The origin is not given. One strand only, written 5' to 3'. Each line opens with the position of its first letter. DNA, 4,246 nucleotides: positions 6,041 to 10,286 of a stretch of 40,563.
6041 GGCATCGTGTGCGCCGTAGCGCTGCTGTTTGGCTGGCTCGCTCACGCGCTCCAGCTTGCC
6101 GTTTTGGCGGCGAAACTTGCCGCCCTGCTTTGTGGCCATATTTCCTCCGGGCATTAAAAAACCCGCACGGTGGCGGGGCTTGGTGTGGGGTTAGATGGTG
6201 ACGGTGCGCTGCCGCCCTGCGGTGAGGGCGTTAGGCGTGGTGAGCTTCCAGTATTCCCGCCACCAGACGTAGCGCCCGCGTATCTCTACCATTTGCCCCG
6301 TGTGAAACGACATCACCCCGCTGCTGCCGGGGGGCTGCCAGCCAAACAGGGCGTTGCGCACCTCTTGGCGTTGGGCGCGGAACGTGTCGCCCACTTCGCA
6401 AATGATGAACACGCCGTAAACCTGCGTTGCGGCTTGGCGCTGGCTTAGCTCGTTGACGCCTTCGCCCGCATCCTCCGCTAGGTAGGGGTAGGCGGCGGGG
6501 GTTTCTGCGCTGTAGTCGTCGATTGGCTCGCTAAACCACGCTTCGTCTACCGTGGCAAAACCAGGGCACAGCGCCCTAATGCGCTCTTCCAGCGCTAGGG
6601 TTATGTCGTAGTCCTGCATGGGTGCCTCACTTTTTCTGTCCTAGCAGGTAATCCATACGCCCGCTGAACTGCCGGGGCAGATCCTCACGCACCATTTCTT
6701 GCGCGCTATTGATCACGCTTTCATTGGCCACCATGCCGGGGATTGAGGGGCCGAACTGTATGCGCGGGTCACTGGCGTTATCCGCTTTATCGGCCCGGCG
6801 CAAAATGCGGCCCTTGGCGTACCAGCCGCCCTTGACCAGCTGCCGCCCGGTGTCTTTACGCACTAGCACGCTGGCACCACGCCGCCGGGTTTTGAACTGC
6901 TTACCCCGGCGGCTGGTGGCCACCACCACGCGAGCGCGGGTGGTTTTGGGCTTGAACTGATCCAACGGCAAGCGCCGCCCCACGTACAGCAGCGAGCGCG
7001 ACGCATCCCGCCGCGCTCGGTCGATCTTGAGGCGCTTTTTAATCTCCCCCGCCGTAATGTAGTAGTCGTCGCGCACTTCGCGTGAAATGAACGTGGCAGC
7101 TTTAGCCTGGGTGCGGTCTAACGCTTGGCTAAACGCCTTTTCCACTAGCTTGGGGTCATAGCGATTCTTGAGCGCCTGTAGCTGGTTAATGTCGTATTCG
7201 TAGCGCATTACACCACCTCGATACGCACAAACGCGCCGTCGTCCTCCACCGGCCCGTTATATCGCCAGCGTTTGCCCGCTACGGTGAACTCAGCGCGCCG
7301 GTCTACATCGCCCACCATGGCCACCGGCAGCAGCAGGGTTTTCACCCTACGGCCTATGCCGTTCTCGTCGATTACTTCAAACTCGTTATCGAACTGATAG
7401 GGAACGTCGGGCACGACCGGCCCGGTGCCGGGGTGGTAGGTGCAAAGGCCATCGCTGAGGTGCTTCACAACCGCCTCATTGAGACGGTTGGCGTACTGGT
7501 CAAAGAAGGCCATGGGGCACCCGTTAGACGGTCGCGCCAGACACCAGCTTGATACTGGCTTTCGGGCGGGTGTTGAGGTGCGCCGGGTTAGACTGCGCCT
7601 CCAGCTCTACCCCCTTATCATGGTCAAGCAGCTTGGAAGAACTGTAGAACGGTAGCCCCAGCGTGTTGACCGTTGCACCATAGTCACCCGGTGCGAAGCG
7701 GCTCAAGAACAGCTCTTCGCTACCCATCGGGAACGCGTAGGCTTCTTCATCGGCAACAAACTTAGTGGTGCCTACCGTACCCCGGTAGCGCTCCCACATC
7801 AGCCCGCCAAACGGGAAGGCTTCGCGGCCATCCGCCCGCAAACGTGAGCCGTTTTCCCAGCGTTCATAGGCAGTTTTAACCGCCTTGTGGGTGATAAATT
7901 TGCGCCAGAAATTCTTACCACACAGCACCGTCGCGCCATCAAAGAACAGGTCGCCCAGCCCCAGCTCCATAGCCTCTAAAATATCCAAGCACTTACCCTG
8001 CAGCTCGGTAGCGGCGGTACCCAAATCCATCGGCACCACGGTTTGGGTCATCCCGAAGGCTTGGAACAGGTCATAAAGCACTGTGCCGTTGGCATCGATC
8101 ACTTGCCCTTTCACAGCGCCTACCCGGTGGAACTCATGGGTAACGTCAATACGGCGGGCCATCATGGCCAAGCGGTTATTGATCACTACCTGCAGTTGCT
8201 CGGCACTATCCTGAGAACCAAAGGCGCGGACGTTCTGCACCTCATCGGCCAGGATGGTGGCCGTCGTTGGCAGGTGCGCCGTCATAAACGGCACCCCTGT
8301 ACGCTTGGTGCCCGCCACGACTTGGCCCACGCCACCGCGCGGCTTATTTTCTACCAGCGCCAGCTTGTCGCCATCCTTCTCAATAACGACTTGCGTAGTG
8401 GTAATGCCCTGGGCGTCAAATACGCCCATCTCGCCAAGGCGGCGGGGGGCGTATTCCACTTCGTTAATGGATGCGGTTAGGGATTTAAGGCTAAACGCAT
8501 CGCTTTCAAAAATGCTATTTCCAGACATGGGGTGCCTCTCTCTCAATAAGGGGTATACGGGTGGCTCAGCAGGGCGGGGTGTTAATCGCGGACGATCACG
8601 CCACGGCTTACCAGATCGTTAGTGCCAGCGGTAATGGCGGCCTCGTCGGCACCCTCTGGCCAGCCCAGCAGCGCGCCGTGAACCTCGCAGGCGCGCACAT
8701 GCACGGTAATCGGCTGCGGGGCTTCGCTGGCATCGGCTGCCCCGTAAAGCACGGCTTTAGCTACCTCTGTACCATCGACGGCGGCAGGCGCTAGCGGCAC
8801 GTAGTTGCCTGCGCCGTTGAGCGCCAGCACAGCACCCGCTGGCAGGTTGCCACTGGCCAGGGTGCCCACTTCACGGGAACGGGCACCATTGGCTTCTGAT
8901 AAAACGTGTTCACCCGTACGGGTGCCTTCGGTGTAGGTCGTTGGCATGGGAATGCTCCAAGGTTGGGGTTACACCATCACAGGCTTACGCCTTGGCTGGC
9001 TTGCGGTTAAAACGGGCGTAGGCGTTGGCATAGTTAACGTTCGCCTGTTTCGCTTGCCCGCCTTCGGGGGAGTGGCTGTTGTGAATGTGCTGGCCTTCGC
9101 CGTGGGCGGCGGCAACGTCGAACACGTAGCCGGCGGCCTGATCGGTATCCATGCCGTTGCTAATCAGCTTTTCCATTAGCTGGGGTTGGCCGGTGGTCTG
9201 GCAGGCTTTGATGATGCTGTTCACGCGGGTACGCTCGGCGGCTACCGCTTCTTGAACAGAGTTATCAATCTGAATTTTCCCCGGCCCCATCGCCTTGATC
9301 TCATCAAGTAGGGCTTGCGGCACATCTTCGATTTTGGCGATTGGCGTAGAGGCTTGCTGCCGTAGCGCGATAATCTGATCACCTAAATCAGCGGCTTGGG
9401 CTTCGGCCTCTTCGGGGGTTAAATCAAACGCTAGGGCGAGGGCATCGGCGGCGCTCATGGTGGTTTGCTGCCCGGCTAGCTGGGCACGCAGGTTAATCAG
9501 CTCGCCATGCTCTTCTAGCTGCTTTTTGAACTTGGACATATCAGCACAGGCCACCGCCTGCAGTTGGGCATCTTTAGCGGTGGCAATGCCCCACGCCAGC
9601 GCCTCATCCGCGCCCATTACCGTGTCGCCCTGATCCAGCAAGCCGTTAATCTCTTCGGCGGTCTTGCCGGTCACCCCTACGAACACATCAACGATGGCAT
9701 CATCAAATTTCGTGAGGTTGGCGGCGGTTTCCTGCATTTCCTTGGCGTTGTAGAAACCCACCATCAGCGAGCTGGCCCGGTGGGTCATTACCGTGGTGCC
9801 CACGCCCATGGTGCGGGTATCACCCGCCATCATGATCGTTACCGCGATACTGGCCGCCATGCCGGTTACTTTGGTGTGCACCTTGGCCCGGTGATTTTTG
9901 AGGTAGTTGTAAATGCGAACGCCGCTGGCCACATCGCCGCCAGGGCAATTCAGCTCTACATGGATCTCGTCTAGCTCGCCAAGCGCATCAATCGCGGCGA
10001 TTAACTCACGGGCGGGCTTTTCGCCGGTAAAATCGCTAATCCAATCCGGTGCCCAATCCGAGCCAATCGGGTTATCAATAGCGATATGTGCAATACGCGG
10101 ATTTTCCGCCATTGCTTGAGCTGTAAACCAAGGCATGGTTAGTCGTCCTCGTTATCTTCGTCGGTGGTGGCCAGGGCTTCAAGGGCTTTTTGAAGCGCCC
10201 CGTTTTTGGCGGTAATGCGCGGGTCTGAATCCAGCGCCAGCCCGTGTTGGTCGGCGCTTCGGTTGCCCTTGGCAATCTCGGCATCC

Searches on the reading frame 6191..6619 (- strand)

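Call 11: search_protein_families(library=phrogs, proteins=[window:6191-6619:-], max_evalue=0.001)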
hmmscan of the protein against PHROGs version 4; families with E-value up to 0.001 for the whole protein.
window:6191-6619:- (142 aa): 1 family
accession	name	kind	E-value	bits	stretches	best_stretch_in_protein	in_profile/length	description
phrog_209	-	head and packaging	6.4e-12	46.6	1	8-124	8-137/163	portal protein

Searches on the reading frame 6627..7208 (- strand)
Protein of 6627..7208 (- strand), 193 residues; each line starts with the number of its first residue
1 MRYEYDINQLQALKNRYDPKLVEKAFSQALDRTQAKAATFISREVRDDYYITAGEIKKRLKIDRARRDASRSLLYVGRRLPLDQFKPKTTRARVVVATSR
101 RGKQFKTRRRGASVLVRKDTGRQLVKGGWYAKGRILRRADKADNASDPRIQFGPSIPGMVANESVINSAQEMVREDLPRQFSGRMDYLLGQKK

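Call 11: search_protein_families(library=phrogs, proteins=[window:6627-7208:-], max_evalue=0.001)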
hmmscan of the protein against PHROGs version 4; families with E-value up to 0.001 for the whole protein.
window:6627-7208:- (193 aa): 1 family
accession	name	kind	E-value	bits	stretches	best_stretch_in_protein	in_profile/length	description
phrog_27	-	connector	1e-14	55.9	1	3-186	11-183/199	tail completion or Neck1 protein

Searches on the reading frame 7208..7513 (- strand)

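Call 11: search_protein_families(library=phrogs, proteins=[window:7208-7513:-], max_evalue=0.001)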
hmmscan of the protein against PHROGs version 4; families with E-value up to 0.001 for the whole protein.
window:7208-7513:- (101 aa): 1 family
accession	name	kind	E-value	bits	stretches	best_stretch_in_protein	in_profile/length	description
phrog_7243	-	unknown function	1.2e-08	36.3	1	2-98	2-101/107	-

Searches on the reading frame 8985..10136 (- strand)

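Call 10: search_protein_families(library=phrogs, proteins=[window:8985-10136:-], max_evalue=0.001)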
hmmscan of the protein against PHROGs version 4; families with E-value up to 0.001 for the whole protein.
window:8985-10136:- (383 aa): 13 families
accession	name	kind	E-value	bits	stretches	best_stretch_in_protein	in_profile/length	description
phrog_94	-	head and packaging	3.5e-55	189.6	1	12-369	77-407/622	head maturation protease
phrog_133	-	head and packaging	6.9e-41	141.6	1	3-326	9-278/668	head maturation protease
phrog_1684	-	head and packaging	2.6e-36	126.6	1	17-254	42-263/284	head maturation protease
phrog_2976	-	head and packaging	4.2e-35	123.2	1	2-338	7-339/394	head maturation protease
phrog_3348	-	unknown function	2.9e-30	106.9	1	42-374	53-373/386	-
phrog_53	-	head and packaging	9.1e-21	75.6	1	13-363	74-415/583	head maturation protease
phrog_1827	-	other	1.2e-16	61.7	1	43-178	40-172/202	ATP-dependent protease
phrog_13984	-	unknown function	7.2e-13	49.8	1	42-113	47-118/123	-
phrog_33547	-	unknown function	1.6e-09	38.2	1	56-190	30-160/357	-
phrog_5410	-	other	4.2e-07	30.5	1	50-181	50-178/323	ATP-dependent protease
phrog_23753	-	head and packaging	1.4e-06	29.1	1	53-180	39-163/298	head maturation protease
phrog_20705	-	head and packaging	5.5e-06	25.9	1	54-184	209-341/690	virion structural protein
phrog_11747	-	unknown function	0.0001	22.6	1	41-111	48-119/290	-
